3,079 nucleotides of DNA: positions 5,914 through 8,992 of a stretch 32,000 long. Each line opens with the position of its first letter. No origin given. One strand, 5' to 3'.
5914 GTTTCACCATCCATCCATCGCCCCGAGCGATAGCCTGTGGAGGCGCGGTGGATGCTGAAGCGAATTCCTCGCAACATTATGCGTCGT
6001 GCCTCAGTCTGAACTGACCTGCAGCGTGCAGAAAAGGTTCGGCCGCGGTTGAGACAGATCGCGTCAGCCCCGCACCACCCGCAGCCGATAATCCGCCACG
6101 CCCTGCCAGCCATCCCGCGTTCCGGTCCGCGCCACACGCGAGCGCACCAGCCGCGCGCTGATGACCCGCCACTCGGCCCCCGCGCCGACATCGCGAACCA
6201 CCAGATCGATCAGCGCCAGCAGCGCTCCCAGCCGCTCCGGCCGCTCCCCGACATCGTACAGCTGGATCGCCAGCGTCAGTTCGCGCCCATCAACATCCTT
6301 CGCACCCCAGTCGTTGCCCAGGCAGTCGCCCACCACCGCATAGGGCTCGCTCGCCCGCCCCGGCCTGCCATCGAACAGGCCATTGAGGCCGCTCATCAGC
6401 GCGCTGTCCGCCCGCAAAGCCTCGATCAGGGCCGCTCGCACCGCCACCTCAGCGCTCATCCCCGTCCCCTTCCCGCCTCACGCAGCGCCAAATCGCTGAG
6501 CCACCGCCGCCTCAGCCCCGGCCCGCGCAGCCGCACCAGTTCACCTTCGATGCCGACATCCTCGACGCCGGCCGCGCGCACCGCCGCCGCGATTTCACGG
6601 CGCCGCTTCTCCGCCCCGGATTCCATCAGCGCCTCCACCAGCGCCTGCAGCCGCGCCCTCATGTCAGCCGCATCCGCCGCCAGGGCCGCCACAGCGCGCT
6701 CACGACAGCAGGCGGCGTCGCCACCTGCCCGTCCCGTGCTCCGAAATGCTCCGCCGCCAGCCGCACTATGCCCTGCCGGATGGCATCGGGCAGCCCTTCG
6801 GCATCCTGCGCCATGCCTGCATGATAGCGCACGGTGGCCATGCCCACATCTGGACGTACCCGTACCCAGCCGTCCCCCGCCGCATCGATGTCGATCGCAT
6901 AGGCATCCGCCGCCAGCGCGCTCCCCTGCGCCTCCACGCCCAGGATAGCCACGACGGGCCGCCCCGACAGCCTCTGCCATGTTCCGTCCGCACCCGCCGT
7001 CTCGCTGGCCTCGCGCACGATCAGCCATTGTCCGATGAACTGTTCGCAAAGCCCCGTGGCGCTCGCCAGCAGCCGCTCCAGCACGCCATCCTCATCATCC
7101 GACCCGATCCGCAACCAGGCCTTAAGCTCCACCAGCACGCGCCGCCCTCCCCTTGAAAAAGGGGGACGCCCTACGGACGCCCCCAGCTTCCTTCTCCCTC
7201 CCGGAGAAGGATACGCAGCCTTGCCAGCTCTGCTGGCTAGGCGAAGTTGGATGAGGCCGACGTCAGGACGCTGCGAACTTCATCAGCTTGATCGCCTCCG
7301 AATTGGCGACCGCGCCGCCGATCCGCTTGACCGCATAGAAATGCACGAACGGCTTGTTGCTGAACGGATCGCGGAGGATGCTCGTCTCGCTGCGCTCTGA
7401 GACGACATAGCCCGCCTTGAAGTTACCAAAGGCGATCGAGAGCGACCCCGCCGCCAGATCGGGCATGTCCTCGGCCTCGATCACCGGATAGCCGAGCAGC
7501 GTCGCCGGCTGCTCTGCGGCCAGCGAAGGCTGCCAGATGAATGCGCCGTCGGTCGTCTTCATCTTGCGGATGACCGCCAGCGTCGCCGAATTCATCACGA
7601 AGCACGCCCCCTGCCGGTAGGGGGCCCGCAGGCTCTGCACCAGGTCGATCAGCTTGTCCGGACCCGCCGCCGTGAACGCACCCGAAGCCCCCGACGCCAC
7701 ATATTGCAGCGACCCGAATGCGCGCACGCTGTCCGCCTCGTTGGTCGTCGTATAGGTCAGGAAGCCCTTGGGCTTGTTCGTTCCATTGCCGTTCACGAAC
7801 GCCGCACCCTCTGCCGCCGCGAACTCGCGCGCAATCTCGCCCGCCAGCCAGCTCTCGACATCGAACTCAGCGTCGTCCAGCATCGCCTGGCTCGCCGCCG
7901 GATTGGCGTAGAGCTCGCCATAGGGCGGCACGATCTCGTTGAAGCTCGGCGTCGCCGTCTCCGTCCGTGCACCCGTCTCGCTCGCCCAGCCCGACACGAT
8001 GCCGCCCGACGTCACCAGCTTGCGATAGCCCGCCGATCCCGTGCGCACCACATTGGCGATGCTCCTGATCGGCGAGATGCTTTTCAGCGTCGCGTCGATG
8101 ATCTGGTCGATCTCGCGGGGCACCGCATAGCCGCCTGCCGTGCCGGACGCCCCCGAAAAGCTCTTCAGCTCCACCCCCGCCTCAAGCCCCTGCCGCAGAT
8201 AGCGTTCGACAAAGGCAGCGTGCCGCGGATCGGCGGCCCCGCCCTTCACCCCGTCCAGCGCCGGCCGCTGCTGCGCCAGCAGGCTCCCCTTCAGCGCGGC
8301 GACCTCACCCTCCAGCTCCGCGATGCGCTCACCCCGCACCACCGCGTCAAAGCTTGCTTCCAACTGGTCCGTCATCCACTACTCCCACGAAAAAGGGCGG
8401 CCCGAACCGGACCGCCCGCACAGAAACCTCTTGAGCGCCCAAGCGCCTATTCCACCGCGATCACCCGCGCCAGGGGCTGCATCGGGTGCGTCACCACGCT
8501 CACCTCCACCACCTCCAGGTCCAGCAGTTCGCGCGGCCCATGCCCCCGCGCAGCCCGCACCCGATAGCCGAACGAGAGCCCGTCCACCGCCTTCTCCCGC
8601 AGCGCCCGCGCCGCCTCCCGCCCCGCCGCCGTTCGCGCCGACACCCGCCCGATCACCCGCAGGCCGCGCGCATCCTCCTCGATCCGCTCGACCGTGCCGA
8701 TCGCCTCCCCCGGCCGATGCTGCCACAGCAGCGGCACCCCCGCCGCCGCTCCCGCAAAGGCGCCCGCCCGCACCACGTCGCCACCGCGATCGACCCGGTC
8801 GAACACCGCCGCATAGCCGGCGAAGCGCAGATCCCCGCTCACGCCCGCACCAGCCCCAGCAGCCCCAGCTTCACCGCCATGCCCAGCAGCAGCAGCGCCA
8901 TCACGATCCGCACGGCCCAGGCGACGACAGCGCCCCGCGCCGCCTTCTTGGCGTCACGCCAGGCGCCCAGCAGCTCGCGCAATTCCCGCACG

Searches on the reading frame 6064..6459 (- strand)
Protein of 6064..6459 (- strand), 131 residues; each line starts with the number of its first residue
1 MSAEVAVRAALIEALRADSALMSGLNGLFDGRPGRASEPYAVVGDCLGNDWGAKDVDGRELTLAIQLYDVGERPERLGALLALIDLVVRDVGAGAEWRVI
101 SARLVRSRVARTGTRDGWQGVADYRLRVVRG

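Call 71: search_protein_families(library=pfam, proteins=[window:6064-6459:-], max_evalue=0.001)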
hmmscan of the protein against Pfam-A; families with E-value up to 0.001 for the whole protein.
window:6064-6459:- (131 aa): 1 family
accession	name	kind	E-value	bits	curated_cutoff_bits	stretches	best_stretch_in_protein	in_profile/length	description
PF11367.14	Tail_completion_gp17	-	1.1e-11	45.3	24.5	1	9-128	1-123/124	Tail completion protein gp17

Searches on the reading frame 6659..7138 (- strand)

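Call 71: search_protein_families(library=pfam, proteins=[window:6659-7138:-], max_evalue=0.001)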
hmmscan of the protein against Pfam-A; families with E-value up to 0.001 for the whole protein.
window:6659-7138:- (159 aa): 1 family
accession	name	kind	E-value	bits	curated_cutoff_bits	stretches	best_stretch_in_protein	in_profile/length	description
PF05135.19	Phage_connect_1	-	4.2e-06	27.5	21.2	1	2-43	4-42/101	Phage gp6-like head-tail connector protein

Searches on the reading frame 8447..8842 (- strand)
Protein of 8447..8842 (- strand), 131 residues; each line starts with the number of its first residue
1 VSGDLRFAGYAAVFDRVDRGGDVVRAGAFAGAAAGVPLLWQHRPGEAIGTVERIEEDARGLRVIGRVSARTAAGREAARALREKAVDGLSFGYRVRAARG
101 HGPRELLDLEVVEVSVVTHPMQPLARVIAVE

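Call 71: search_protein_families(library=pfam, proteins=[window:8447-8842:-], max_evalue=0.001)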
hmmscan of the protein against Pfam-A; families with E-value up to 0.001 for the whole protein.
window:8447-8842:- (131 aa): 1 family
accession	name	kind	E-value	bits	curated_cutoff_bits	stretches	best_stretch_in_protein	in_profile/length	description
PF04586.22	Peptidase_S78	-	9.6e-24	84.8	21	1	6-128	15-153/165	Caudovirus prohead serine protease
